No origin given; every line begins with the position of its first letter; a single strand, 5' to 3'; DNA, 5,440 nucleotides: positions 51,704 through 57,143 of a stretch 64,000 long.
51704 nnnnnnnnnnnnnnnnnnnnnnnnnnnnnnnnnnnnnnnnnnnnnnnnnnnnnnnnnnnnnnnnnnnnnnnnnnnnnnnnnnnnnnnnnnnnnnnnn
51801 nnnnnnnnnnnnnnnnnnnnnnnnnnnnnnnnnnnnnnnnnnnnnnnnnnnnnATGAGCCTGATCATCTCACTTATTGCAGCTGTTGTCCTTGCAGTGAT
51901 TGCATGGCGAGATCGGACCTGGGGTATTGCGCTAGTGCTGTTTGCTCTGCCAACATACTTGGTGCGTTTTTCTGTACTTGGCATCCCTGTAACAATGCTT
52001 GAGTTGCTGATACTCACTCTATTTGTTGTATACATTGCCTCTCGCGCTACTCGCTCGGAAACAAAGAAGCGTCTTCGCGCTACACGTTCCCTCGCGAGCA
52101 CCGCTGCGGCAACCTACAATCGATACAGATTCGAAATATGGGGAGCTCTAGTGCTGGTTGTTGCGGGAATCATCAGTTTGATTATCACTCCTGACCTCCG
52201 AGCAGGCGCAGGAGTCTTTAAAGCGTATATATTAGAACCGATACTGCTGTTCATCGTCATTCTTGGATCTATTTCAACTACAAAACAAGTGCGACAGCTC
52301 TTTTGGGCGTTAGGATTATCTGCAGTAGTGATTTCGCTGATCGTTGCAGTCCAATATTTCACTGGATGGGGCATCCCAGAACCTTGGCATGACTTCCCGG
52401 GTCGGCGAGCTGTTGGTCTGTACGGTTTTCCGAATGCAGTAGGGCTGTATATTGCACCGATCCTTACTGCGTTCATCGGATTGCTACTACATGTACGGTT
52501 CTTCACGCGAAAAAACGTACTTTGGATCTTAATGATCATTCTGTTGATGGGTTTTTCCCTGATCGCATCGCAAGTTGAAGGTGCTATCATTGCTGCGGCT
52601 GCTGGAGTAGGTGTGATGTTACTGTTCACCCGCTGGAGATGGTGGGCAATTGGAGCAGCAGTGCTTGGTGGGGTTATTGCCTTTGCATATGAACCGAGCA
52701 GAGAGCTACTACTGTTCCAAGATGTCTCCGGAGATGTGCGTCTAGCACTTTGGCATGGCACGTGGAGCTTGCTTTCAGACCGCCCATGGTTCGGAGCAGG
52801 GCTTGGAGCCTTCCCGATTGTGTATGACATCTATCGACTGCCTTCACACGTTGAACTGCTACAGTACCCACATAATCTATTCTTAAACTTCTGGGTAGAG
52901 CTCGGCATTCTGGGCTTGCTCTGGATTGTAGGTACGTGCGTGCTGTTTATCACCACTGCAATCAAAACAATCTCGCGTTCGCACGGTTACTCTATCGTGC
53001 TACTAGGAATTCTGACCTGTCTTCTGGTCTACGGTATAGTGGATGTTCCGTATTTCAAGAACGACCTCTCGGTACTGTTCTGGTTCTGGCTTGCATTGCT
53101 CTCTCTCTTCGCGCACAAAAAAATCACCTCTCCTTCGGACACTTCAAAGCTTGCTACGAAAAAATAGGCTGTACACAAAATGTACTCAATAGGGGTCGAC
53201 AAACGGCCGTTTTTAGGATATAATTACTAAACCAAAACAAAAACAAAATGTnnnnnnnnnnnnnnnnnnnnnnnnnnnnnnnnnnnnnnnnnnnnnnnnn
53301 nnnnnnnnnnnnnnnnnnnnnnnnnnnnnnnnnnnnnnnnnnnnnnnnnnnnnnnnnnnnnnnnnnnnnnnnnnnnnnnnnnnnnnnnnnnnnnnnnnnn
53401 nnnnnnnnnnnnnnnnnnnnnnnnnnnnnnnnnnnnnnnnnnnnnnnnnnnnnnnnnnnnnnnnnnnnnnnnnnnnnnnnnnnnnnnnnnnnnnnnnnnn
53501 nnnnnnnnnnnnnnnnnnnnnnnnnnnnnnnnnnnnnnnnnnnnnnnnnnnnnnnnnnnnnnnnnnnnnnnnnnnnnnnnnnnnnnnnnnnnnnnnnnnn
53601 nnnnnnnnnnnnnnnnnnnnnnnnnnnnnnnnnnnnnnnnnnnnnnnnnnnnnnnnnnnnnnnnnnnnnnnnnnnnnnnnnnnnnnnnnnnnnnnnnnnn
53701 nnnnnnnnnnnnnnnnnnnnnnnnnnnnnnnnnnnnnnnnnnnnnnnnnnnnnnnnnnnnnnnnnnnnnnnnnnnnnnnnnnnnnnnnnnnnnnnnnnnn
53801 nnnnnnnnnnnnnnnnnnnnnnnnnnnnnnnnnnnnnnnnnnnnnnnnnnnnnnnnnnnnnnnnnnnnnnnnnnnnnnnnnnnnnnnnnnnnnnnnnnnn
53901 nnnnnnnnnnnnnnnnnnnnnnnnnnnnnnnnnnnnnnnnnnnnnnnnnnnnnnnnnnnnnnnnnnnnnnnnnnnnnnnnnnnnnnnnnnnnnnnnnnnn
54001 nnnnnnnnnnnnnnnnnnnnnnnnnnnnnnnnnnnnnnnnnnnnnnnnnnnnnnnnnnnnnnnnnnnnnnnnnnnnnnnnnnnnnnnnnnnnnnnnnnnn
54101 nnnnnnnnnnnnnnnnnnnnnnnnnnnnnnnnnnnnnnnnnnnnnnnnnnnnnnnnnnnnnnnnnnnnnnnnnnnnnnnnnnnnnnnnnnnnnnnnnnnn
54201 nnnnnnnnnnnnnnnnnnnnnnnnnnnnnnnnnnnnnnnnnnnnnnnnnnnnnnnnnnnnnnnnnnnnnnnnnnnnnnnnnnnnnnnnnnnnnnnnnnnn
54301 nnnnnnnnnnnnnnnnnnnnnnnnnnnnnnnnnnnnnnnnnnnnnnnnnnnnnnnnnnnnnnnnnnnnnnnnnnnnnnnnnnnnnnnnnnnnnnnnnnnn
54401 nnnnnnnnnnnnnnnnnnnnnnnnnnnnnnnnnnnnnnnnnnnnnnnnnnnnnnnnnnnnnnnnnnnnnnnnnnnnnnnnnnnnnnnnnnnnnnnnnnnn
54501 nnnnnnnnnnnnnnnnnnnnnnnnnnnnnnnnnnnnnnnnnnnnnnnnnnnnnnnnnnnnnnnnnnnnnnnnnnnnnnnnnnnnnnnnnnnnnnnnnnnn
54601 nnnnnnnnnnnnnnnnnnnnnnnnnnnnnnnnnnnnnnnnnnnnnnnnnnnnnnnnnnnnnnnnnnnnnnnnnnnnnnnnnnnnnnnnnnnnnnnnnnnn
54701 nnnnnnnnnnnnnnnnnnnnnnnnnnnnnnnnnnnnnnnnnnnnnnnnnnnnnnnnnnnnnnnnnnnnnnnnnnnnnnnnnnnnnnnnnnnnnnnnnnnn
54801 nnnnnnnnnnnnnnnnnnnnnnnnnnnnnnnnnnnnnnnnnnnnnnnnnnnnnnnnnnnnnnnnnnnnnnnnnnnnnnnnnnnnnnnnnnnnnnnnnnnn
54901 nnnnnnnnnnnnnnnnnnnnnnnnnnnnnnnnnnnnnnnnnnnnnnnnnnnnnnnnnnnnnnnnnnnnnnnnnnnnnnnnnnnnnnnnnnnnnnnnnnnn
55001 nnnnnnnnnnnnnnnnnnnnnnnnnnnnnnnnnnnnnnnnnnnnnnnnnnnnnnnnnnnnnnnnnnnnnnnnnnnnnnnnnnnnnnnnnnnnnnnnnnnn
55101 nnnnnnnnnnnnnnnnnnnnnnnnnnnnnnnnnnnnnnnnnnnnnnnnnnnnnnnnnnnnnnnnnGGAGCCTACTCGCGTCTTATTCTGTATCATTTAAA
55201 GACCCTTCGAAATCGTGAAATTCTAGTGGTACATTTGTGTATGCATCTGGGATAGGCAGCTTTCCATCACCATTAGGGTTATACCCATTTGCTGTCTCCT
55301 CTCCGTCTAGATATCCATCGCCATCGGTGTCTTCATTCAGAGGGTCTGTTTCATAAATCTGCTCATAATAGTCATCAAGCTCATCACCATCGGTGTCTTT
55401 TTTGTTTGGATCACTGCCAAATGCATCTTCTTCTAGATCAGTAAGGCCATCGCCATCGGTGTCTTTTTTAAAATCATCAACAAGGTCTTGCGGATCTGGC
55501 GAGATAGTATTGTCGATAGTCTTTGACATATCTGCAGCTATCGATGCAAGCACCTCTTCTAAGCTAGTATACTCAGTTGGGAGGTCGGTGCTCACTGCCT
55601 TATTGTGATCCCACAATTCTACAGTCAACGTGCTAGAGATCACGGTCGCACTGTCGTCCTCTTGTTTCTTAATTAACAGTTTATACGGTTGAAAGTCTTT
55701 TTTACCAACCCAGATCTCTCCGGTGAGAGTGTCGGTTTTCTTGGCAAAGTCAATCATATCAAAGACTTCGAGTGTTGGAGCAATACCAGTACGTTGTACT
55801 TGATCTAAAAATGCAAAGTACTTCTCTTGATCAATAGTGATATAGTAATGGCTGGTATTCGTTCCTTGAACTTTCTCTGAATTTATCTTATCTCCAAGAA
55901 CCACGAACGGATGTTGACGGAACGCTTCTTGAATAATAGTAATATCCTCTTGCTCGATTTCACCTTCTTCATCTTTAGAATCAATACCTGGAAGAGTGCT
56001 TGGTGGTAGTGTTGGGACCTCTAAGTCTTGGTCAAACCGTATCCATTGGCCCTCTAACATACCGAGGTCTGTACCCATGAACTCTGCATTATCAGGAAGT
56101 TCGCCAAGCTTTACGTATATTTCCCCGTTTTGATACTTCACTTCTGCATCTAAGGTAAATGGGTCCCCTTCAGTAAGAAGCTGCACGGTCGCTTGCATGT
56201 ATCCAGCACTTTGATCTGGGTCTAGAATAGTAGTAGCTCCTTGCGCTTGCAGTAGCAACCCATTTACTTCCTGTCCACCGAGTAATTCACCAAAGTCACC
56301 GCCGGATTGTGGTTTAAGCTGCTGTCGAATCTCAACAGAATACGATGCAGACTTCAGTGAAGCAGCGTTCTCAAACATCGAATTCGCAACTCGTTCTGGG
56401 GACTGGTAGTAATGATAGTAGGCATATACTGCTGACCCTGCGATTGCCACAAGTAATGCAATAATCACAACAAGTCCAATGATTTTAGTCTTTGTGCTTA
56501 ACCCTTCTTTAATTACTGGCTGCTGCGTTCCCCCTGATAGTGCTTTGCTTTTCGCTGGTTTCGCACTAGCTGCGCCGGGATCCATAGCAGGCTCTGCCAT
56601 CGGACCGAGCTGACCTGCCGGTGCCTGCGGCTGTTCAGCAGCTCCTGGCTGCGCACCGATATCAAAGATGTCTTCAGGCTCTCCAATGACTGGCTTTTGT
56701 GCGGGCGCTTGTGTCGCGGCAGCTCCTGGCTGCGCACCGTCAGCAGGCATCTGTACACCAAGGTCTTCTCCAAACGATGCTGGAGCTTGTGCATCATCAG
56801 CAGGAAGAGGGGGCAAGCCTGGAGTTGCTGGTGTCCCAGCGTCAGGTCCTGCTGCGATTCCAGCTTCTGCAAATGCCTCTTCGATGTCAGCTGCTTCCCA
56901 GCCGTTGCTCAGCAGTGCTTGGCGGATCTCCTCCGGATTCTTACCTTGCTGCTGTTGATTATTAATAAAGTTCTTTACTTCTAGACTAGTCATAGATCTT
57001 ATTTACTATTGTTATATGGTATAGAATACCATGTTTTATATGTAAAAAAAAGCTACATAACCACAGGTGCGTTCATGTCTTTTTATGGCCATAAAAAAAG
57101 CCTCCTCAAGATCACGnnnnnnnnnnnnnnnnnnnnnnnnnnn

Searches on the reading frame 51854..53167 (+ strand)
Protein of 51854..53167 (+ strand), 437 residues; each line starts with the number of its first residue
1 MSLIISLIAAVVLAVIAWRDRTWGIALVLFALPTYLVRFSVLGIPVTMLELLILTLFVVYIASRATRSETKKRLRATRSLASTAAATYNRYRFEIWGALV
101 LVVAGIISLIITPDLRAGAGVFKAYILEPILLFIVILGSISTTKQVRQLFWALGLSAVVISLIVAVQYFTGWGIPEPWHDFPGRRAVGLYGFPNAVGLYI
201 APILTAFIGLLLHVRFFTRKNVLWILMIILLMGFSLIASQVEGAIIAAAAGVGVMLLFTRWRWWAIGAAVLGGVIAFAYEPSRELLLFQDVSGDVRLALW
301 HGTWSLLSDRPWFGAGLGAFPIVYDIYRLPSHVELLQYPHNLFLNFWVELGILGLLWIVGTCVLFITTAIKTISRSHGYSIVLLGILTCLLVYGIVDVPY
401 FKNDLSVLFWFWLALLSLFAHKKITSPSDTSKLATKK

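Call 85: search_protein_families(library=pfam, proteins=[window:51854-53167:+], max_evalue=0.001)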
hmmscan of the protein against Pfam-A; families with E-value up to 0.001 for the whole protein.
window:51854-53167:+ (437 aa): 1 family
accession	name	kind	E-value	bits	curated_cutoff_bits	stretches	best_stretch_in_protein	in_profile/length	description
PF04932.20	Wzy_C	-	2.7e-17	63.4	31.7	1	228-357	2-147/149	O-Antigen ligase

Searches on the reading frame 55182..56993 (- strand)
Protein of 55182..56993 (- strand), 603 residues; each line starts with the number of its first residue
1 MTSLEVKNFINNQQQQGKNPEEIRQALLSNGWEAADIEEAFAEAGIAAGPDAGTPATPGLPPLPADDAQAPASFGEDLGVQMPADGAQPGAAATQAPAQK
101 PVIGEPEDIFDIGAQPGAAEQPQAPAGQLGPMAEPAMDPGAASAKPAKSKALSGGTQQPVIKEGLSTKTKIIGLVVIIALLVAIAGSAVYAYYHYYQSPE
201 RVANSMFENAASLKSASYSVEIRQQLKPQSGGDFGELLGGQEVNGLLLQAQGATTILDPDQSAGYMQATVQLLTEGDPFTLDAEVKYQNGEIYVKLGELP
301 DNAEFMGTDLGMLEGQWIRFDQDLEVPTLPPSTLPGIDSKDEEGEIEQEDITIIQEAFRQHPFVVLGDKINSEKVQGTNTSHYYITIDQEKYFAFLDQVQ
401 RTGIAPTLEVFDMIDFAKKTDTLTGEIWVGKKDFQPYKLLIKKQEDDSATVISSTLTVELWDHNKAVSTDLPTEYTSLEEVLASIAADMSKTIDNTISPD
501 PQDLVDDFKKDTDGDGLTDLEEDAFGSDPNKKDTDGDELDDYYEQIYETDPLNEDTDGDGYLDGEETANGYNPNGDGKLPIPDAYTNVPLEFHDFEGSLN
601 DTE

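Call 85: search_protein_families(library=pfam, proteins=[window:55182-56993:-], max_evalue=0.001)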
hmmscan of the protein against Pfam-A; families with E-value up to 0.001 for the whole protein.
window:55182-56993:- (603 aa): 1 family
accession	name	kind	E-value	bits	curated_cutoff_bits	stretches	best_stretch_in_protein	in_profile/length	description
PF18884.5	TSP3_bac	-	1.3e-10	41.4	25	1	511-531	1-21/22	Bacterial TSP3 repeat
